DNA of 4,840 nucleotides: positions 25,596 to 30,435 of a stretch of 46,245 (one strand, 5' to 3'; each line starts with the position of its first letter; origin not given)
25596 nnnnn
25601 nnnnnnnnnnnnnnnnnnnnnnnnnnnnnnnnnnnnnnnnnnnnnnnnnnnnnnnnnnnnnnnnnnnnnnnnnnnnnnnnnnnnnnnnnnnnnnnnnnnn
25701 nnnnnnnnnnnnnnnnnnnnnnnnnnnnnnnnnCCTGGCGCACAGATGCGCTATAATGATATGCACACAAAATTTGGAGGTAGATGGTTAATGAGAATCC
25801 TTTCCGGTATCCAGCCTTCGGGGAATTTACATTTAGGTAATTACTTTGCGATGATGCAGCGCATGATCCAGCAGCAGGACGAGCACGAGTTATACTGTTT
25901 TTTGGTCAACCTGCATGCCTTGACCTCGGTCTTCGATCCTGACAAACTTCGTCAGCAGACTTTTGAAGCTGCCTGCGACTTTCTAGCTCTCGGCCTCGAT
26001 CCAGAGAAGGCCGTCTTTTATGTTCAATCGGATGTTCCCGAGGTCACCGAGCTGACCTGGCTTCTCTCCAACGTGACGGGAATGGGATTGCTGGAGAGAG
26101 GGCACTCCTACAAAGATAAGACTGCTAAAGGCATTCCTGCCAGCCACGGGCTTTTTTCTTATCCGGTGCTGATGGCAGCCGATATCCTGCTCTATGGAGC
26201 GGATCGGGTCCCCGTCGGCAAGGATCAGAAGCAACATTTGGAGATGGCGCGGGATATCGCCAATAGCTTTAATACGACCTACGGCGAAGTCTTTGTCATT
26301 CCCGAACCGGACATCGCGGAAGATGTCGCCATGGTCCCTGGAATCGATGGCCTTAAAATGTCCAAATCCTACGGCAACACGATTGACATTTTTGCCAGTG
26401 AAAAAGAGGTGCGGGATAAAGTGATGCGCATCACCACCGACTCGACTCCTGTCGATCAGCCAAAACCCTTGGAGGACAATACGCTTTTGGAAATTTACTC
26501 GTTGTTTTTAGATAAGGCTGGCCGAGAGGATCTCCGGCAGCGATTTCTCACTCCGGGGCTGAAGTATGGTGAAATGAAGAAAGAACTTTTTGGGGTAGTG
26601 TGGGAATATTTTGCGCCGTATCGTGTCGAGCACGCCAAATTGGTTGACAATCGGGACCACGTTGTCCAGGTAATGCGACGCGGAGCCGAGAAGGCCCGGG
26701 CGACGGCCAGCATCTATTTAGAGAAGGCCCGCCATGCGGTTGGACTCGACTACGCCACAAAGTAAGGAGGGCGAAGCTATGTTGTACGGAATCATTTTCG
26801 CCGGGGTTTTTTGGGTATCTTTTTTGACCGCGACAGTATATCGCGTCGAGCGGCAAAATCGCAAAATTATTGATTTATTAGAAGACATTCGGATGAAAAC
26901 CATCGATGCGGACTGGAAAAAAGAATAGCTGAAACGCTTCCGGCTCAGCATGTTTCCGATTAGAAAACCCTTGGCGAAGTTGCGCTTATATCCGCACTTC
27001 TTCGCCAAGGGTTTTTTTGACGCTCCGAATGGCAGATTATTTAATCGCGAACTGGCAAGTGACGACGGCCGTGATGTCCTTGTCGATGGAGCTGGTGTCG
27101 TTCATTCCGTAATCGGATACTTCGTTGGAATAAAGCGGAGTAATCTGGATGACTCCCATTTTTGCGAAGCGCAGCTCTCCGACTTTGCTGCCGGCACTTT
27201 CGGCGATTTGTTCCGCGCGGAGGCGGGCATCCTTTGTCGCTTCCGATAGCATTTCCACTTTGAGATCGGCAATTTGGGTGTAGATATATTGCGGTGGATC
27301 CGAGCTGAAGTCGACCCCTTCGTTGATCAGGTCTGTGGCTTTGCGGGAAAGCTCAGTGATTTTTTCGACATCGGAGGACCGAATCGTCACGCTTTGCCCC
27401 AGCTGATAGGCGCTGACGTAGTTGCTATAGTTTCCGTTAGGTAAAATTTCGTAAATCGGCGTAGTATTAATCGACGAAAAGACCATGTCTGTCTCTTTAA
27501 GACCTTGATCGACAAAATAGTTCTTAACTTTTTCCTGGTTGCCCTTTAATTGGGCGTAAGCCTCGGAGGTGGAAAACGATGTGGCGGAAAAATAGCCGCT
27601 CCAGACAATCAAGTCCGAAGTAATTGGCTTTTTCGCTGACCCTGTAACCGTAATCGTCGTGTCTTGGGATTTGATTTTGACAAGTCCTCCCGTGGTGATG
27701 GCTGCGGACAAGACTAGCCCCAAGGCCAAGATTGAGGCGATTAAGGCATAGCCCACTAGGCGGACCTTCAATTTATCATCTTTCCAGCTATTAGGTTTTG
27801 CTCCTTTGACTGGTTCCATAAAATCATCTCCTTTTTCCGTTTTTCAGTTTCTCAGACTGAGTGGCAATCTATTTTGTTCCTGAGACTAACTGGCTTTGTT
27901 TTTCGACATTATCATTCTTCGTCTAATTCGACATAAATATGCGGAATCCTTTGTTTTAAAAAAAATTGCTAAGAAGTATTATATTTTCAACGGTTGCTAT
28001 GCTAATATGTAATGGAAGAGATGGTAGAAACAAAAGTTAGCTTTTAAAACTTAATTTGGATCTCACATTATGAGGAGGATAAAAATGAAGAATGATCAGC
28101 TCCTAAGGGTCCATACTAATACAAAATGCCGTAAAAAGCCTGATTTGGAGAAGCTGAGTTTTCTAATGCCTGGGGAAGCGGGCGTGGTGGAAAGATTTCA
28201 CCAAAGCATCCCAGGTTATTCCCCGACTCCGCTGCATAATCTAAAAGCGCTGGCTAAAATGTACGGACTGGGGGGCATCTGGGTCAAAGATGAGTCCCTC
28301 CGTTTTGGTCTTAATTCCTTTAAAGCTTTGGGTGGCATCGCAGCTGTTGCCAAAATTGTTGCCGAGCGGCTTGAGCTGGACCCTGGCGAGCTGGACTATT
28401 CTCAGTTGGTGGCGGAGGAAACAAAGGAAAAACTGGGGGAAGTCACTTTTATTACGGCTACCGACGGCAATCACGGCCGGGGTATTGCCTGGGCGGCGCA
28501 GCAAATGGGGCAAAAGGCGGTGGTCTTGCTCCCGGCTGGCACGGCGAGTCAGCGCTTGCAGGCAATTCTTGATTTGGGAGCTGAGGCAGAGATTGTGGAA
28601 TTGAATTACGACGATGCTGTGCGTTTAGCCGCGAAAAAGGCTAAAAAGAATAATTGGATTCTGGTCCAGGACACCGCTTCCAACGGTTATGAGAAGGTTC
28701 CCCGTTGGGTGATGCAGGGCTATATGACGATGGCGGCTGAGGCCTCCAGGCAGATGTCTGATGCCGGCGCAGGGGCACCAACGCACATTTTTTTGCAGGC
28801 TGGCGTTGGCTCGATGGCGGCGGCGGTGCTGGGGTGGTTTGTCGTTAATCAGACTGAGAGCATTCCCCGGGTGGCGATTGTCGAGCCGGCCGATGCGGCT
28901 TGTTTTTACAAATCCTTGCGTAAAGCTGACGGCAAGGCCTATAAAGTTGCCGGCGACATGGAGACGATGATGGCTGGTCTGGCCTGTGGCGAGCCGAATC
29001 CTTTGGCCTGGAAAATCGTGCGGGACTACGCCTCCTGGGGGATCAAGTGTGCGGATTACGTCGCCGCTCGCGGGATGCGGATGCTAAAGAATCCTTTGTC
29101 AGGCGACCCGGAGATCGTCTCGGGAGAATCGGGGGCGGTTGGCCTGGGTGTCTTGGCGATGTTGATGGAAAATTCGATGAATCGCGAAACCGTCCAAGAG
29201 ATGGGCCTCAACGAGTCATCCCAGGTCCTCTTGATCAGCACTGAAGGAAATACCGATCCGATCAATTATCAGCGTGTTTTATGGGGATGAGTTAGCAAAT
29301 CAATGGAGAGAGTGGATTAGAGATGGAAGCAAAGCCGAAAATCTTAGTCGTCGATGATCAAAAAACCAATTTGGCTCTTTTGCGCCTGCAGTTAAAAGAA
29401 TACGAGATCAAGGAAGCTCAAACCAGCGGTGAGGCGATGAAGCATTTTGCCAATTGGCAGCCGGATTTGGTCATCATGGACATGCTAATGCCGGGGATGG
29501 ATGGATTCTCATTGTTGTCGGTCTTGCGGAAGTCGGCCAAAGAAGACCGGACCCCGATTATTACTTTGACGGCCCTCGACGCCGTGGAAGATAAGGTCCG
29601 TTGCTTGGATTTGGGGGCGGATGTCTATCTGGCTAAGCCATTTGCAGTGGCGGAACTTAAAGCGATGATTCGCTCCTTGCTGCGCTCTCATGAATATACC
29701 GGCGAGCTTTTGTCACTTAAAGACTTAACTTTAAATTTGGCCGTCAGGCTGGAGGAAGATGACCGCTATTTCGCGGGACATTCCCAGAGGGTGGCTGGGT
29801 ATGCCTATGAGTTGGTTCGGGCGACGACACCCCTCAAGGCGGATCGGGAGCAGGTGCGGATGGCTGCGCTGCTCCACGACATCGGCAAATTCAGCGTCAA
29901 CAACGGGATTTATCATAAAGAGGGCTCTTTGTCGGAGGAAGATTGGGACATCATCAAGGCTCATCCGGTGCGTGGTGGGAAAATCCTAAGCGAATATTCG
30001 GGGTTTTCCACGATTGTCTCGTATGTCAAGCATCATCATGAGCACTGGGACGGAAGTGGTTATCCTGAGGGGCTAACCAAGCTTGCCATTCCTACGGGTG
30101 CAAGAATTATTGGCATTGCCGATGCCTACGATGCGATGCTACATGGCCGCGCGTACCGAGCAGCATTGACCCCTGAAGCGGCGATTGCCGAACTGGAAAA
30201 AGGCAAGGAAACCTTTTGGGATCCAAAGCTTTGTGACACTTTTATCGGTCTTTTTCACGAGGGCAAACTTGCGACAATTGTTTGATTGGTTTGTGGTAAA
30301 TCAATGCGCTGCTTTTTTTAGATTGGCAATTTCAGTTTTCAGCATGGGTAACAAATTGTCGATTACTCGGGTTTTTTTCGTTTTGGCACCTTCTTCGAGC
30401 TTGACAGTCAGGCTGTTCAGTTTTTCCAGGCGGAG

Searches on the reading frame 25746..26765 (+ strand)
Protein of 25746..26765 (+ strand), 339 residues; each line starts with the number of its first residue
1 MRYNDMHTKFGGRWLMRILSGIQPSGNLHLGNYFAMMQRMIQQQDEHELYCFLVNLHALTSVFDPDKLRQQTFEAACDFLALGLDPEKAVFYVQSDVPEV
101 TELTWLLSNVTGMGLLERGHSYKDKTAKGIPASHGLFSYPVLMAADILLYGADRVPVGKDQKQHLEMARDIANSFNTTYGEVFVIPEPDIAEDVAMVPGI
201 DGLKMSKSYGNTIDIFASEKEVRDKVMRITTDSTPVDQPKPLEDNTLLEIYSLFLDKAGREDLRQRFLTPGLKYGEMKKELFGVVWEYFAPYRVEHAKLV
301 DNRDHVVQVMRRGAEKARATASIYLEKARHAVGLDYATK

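Call 25: search_protein_families(library=pfam, proteins=[window:25746-26765:+], max_evalue=0.001)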
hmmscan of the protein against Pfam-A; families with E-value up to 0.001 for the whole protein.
window:25746-26765:+ (339 aa): 1 family
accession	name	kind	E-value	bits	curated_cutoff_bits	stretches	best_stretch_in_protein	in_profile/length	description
PF00579.31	tRNA-synt_1b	-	4.5e-61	207.2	21.1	1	16-285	6-287/292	tRNA synthetases class I (W and Y)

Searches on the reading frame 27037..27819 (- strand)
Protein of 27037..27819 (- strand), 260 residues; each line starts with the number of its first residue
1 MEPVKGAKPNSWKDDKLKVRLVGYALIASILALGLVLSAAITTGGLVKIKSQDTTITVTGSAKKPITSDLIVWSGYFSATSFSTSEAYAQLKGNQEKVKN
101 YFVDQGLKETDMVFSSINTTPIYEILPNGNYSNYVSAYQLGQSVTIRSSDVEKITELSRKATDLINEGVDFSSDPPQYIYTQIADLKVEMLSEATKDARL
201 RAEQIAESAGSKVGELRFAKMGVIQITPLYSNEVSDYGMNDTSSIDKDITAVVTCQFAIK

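Call 25: search_protein_families(library=pfam, proteins=[window:27037-27819:-], max_evalue=0.001)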
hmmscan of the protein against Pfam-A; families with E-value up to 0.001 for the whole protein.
window:27037-27819:- (260 aa): 1 family
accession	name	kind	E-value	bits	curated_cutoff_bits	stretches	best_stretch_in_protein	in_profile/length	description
PF04402.19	SIMPL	-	1.3e-29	104.4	25.2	1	56-257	1-205/205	Protein of unknown function (DUF541)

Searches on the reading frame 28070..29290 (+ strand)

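Call 25: search_protein_families(library=pfam, proteins=[window:28070-29290:+], max_evalue=0.001)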
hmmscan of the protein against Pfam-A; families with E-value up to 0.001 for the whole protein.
window:28070-29290:+ (406 aa): 1 family
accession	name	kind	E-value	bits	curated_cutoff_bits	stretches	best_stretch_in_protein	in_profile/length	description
PF00291.31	PALP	-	5.2e-48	164.3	35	1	49-362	4-275/295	Pyridoxal-phosphate dependent enzyme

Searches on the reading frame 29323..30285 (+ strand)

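Call 25: search_protein_families(library=pfam, proteins=[window:29323-30285:+], max_evalue=0.001)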
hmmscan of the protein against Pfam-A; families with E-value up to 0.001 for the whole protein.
window:29323-30285:+ (320 aa): 4 families
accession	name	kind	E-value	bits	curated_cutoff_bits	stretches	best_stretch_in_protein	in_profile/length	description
PF13487.12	HD_5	-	7.4e-36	123.9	27.2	1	145-303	9-170/170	HD domain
PF00072.30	Response_reg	-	5.5e-26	91.4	30.2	1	7-117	1-111/111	Response regulator receiver domain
PF01966.28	HD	-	4.4e-21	75.8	22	1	151-272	2-116/116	HD domain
PF08668.18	HDOD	-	2.3e-05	24.4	22.9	1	144-196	89-139/196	HDOD domain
